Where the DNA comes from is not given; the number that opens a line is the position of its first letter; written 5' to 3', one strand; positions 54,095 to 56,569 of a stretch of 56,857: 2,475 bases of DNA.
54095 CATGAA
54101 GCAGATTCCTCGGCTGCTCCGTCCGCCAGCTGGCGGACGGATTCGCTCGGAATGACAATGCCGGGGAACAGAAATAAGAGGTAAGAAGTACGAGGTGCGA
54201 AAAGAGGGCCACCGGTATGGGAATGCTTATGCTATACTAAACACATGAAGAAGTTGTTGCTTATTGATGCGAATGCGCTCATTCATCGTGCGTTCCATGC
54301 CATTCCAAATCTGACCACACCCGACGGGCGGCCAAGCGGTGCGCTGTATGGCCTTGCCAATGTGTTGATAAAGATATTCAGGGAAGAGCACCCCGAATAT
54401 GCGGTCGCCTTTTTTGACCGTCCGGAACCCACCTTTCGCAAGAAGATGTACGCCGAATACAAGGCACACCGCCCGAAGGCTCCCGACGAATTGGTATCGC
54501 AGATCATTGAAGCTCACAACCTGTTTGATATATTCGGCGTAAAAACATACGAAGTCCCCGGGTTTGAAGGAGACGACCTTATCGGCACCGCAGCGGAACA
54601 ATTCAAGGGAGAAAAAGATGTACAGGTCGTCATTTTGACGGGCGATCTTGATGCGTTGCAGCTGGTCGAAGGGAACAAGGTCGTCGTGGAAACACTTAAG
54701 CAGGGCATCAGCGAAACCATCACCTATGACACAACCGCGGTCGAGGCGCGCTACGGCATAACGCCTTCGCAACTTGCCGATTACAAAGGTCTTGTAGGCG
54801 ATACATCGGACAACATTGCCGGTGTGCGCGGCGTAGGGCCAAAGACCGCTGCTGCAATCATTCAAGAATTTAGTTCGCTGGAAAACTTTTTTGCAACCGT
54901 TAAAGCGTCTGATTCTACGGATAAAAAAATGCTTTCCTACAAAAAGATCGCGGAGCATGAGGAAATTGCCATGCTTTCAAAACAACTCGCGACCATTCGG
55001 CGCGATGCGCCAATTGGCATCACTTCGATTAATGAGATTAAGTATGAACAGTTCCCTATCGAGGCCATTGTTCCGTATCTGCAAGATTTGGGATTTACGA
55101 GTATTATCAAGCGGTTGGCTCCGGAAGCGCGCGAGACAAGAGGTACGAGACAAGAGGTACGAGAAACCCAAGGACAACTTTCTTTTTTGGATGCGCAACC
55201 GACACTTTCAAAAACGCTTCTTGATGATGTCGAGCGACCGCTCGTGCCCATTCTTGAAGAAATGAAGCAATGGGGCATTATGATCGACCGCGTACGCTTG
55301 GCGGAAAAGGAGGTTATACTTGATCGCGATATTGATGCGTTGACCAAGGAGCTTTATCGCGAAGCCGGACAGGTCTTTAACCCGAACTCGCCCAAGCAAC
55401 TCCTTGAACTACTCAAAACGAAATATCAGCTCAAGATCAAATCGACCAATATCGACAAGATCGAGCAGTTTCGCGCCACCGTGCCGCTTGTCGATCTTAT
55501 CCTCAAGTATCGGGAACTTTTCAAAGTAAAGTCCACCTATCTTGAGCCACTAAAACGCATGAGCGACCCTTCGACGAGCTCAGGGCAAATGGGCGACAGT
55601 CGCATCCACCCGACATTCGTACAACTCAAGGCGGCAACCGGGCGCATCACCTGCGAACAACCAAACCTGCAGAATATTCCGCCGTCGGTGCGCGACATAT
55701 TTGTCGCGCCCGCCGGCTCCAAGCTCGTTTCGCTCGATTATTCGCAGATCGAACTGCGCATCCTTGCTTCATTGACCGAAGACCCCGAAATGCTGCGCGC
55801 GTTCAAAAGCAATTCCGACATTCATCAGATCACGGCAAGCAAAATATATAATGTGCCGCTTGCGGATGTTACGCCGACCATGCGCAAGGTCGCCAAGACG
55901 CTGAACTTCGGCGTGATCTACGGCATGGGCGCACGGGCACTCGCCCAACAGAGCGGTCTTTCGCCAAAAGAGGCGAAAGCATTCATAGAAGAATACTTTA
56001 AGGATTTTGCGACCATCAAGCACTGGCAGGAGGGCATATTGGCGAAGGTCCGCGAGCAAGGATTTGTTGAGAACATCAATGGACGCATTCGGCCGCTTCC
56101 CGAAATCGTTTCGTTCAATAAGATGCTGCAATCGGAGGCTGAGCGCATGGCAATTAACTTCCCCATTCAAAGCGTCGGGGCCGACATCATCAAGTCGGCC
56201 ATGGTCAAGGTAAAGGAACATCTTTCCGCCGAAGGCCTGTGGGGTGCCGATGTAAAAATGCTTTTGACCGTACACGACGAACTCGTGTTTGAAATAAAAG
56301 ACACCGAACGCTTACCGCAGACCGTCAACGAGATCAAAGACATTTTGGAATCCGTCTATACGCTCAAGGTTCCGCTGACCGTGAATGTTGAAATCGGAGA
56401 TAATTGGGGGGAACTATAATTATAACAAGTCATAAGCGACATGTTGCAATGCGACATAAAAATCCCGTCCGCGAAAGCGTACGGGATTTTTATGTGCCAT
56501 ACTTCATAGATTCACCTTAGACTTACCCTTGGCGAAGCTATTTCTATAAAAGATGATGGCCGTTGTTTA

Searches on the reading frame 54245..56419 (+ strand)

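Call 23: search_protein_families(library=ncbifam, max_evalue=0.00001, proteins=[window:54245-56419:+])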
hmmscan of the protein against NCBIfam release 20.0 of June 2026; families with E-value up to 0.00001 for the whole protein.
window:54245-56419:+ (724 aa): 14 families
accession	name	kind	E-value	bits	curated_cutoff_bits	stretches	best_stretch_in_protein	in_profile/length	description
NF004397.1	PRK05755.1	equivalog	5.2e-220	733.3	720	2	322-723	483-887/889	DNA polymerase I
TIGR00593.1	pola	equivalog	5.3e-210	700.1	600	2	322-723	484-888/890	DNA polymerase I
NF011539.0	PRK14975.1-3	equivalog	2e-74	251.1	640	1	366-723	281-627/628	bifunctional 3'-5' exonuclease/DNA polymerase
NF011547.0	PRK14976.1-4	equivalog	1.8e-67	227.7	305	1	1-291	1-288/291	5'-3' exonuclease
NF011540.0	PRK14975.1-4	equivalog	6.1e-58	196.7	601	1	329-721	192-573/576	bifunctional 3'-5' exonuclease/DNA polymerase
NF011545.0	PRK14976.1-2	equivalog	8.9e-55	186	434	1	3-267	8-268/287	5'-3' exonuclease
NF011541.0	PRK14975.2-1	equivalog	7.7e-47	159.9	871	1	413-724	316-636/645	bifunctional 3'-5' exonuclease/DNA polymerase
NF011546.0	PRK14976.1-3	equivalog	2.8e-45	154.9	347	1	2-291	3-290/297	5'-3' exonuclease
NF007017.0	PRK09482.1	equivalog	3.2e-40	138.3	261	1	2-260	3-248/257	flap endonuclease Xni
NF038380.1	phage_DpoZ_1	exception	2.2e-37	128.8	500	1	328-722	181-603/607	aminoadenine-incorporating DNA polymerase DpoZ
NF011542.0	PRK14975.2-2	equivalog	1.4e-30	106.1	1061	1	452-723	502-789/802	bifunctional 3'-5' exonuclease/DNA polymerase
NF011543.0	PRK14975.2-3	equivalog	7.1e-27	93.8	1139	1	452-722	541-836/853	bifunctional 3'-5' exonuclease/DNA polymerase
NF011538.0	PRK14975.1-1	equivalog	1.9e-15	56.3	389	1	363-562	206-386/557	bifunctional 3'-5' exonuclease/DNA polymerase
NF038381.1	phage_DpoZ_2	exception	2.5e-09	36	350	1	410-569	414-581/754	aminoadenine-incorporating DNA polymerase DpoZ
